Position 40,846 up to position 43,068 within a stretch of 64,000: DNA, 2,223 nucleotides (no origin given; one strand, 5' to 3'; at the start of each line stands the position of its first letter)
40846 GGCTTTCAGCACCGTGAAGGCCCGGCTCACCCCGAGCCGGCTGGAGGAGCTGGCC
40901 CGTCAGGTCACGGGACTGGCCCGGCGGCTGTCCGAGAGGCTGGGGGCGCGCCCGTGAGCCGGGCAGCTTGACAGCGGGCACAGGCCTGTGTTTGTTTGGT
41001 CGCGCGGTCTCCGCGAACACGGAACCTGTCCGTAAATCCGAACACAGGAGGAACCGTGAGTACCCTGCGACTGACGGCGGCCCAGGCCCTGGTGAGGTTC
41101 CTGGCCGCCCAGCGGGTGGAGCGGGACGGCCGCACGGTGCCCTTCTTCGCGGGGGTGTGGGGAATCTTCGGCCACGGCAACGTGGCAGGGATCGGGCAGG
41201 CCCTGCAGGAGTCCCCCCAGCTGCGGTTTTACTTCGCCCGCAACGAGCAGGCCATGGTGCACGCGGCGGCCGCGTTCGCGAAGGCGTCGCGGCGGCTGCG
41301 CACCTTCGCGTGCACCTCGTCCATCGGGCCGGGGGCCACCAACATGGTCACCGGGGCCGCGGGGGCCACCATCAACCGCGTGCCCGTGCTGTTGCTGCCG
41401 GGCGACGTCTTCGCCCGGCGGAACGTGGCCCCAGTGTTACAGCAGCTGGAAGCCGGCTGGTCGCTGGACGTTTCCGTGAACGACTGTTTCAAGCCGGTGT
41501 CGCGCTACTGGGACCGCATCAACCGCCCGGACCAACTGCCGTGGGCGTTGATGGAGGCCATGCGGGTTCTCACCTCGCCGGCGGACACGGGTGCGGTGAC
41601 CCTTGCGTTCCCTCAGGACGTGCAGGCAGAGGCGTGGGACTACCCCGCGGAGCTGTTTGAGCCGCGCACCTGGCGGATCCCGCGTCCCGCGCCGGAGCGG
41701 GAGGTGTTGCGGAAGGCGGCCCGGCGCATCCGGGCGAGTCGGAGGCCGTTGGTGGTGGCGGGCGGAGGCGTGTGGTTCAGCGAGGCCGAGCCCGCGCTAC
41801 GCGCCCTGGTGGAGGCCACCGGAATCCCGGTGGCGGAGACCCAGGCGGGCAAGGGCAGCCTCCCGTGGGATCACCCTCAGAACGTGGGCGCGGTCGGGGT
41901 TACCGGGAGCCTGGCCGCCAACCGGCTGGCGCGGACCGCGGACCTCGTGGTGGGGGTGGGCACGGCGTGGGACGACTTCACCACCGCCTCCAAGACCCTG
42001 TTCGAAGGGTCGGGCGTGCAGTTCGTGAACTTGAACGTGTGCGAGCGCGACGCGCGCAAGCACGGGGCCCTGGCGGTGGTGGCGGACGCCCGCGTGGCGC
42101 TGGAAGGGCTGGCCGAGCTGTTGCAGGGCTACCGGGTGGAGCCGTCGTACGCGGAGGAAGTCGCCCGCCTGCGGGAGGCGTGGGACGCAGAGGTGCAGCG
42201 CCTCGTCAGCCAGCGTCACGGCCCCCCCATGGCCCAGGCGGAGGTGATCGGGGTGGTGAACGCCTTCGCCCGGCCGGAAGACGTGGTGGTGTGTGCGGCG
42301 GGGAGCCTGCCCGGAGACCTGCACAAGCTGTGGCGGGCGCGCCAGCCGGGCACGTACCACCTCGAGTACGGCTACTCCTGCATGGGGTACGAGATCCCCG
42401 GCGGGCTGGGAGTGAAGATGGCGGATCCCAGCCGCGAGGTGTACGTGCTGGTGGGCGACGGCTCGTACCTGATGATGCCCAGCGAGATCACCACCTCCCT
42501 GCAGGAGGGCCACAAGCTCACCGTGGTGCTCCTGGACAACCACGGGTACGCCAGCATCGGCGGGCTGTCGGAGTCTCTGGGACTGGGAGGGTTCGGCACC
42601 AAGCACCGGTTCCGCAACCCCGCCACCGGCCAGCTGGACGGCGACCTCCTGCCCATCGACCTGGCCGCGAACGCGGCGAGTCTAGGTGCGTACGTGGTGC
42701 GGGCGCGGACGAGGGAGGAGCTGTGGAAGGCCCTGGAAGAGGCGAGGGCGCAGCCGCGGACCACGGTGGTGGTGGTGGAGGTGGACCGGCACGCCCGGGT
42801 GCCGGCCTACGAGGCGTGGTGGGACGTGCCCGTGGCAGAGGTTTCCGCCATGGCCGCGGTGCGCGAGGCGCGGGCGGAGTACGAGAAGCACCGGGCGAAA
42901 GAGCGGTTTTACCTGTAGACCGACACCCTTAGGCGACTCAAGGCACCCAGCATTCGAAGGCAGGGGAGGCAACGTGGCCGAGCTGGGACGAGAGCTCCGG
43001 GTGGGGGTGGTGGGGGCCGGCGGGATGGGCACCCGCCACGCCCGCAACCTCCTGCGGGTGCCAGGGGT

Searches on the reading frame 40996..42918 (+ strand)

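Call 8: search_protein_families(library=pfam, proteins=[window:40996-42918:+])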
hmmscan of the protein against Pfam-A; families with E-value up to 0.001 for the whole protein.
window:40996-42918:+ (640 aa): 3 families
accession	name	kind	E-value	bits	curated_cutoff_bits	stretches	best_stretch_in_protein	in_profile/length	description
PF00205.28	TPP_enzyme_M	-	8.6e-36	123.1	30.4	1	239-372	2-137/137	Thiamine pyrophosphate enzyme, central domain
PF02775.26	TPP_enzyme_C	-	1.9e-33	115.8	21.9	1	435-594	2-151/151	Thiamine pyrophosphate enzyme, C-terminal TPP binding domain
PF02776.23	TPP_enzyme_N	-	7.3e-16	58.5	26.8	1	54-144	19-106/119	Thiamine pyrophosphate enzyme, N-terminal TPP binding domain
